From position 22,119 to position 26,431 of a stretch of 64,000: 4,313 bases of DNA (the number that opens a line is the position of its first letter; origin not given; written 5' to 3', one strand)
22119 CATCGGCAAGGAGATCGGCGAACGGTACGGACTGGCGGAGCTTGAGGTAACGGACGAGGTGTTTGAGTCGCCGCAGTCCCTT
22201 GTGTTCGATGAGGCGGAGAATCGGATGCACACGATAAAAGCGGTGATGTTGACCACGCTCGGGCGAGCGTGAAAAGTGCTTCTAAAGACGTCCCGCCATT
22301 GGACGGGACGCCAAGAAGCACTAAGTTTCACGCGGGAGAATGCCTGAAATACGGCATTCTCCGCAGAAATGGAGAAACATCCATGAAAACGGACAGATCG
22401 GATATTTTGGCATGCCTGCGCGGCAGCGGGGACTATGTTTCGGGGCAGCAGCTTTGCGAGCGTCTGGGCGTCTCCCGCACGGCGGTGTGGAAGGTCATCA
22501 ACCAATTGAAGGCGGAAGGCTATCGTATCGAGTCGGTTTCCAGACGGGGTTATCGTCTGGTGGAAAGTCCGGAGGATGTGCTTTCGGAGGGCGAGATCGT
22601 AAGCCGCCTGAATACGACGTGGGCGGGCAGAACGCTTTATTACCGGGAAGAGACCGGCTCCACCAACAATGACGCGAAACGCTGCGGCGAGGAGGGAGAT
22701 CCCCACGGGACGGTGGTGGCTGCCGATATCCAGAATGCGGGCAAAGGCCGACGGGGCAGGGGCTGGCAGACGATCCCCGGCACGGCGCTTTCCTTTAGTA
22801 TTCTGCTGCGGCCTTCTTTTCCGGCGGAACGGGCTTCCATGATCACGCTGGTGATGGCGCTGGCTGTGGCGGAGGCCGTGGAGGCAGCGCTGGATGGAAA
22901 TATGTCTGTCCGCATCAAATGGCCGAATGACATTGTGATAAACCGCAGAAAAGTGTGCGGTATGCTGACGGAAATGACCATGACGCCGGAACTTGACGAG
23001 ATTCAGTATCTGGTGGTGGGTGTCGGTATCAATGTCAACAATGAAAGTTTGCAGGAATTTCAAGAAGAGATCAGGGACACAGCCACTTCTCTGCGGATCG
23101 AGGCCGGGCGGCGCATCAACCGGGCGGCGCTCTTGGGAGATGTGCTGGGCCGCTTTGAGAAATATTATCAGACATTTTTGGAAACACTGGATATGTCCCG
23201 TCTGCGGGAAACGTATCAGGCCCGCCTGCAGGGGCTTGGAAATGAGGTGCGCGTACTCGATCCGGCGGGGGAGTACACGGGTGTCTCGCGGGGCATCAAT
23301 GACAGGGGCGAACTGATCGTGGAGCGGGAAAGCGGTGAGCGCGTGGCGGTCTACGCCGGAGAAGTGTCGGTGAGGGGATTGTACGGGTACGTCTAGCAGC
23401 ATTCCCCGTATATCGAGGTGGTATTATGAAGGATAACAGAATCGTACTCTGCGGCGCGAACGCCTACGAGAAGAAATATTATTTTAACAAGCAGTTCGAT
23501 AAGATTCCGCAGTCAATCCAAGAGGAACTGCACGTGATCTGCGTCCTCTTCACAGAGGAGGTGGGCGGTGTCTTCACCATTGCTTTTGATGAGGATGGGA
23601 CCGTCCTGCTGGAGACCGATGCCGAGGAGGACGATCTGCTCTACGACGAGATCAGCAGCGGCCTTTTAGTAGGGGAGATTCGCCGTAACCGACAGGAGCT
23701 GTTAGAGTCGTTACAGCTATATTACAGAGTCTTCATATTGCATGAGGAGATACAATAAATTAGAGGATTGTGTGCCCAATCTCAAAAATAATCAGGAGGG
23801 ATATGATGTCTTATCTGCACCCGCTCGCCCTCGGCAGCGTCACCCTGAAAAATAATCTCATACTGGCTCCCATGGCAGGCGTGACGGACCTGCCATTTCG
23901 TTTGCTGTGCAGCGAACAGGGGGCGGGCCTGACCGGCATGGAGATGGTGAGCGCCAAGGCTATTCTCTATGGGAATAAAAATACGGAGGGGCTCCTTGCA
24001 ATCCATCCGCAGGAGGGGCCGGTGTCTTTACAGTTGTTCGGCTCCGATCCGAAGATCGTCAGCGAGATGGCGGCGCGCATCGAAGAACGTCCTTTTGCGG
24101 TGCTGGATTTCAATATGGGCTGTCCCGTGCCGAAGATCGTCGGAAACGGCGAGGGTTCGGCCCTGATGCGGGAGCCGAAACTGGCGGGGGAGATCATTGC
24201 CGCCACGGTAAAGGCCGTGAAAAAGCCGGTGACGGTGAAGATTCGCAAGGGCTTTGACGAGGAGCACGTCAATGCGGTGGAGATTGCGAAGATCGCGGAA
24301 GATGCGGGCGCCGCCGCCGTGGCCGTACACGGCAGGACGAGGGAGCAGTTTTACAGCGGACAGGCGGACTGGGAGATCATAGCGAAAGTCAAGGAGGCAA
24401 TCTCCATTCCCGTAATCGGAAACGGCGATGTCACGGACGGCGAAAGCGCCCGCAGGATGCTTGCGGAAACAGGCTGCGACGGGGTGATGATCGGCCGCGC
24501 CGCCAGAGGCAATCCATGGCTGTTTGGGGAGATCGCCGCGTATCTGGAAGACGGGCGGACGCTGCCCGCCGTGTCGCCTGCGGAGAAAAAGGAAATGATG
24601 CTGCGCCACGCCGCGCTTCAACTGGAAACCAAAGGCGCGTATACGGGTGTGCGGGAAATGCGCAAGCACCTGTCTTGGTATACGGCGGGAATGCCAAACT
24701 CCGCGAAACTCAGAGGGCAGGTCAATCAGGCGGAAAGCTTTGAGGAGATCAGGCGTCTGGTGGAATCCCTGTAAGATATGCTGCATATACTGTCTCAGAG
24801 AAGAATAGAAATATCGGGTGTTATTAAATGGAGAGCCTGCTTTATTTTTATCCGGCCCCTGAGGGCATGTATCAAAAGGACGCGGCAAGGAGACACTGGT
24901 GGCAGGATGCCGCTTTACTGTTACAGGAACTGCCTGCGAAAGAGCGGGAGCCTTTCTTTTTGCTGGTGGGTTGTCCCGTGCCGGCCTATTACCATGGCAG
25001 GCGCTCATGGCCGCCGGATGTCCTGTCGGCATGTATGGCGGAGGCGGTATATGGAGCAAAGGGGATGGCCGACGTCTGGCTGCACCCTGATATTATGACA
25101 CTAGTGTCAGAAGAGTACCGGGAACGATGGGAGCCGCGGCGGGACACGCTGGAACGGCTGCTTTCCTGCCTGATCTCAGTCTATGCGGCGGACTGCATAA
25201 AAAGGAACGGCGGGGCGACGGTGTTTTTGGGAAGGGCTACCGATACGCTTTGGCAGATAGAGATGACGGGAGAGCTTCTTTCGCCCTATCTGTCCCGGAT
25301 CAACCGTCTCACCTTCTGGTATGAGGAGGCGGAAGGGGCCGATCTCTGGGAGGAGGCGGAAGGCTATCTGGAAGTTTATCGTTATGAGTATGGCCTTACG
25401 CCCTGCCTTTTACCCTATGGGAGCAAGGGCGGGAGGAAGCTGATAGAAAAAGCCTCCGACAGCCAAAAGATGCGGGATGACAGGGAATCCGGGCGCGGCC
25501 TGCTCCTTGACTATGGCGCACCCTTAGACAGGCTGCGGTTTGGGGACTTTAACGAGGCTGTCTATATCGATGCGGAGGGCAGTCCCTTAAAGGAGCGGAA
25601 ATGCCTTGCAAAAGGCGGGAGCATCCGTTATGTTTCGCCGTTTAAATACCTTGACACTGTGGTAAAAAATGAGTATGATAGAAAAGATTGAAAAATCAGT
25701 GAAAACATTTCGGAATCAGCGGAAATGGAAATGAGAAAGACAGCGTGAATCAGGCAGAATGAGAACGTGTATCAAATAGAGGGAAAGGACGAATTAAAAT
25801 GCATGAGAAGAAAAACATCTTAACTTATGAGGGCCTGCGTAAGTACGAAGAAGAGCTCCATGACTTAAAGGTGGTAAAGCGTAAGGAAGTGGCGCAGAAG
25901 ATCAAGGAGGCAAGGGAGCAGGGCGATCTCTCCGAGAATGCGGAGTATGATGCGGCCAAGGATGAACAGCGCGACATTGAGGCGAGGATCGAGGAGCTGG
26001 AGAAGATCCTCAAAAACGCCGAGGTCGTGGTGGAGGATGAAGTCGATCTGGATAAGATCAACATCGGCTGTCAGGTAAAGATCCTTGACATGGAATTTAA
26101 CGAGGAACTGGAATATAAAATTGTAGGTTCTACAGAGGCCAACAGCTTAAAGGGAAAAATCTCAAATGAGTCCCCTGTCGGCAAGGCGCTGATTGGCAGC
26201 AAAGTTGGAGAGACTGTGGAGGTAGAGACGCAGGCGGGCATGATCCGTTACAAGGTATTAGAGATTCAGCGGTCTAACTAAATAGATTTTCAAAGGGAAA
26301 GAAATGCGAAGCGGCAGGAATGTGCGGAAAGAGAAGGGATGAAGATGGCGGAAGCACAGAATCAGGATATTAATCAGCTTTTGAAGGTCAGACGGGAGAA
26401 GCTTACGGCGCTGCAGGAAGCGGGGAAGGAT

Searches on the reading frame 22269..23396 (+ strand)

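Call 48: search_protein_families(library=pfam, proteins=[window:22269-23396:+], max_evalue=0.00001)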
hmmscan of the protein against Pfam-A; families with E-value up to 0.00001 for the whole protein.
window:22269-23396:+ (375 aa): 4 families
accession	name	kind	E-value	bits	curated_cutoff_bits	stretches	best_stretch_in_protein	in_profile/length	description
PF03099.24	BPL_LplA_LipB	-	7.2e-20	71.7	21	1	138-255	15-133/133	Biotin/lipoate A/B protein ligase family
PF08279.18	HTH_11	-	1.5e-17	63.7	25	1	43-96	2-55/55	HTH domain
PF02237.23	BPL_C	-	6.6e-12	45.6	21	1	323-369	2-48/48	Biotin protein ligase C terminal domain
PF16917.10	BPL_LplA_LipB_2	-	6.7e-12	45.8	27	1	172-290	40-156/183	Biotin/lipoate A/B protein ligase family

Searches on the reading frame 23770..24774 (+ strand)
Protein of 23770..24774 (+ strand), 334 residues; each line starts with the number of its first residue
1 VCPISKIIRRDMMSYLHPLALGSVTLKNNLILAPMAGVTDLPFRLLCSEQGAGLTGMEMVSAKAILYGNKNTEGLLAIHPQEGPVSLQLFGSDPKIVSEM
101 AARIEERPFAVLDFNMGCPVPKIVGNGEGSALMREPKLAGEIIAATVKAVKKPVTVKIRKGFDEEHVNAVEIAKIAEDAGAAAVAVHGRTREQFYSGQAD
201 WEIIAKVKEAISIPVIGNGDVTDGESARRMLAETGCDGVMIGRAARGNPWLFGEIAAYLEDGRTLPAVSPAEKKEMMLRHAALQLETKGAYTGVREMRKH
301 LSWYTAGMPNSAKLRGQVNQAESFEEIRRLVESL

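Call 48: search_protein_families(library=pfam, proteins=[window:23770-24774:+], max_evalue=0.00001)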
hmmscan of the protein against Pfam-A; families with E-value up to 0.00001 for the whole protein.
window:23770-24774:+ (334 aa): 1 family
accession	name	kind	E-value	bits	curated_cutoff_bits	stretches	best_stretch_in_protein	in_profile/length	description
PF01207.24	Dus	-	1.4e-95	320.4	20.4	1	31-326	1-297/311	Dihydrouridine synthase (Dus)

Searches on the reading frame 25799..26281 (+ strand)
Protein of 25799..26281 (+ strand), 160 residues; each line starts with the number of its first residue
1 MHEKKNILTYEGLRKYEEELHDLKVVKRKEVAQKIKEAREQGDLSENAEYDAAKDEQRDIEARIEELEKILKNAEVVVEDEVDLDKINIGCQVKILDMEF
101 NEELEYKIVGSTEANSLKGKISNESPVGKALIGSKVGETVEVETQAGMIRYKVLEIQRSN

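Call 49: search_protein_families(library=pfam, proteins=[window:25799-26281:+], max_evalue=0.00001)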
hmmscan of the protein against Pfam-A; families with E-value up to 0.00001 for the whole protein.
window:25799-26281:+ (160 aa): 2 families
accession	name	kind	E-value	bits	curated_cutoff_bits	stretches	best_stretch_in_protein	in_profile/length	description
PF03449.20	GreA_GreB_N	-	9e-29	99.9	24.5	1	7-76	2-71/71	Transcription elongation factor, N-terminal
PF01272.25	GreA_GreB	-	4.7e-26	91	26.9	1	85-157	4-76/77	Transcription elongation factor, GreA/GreB, C-term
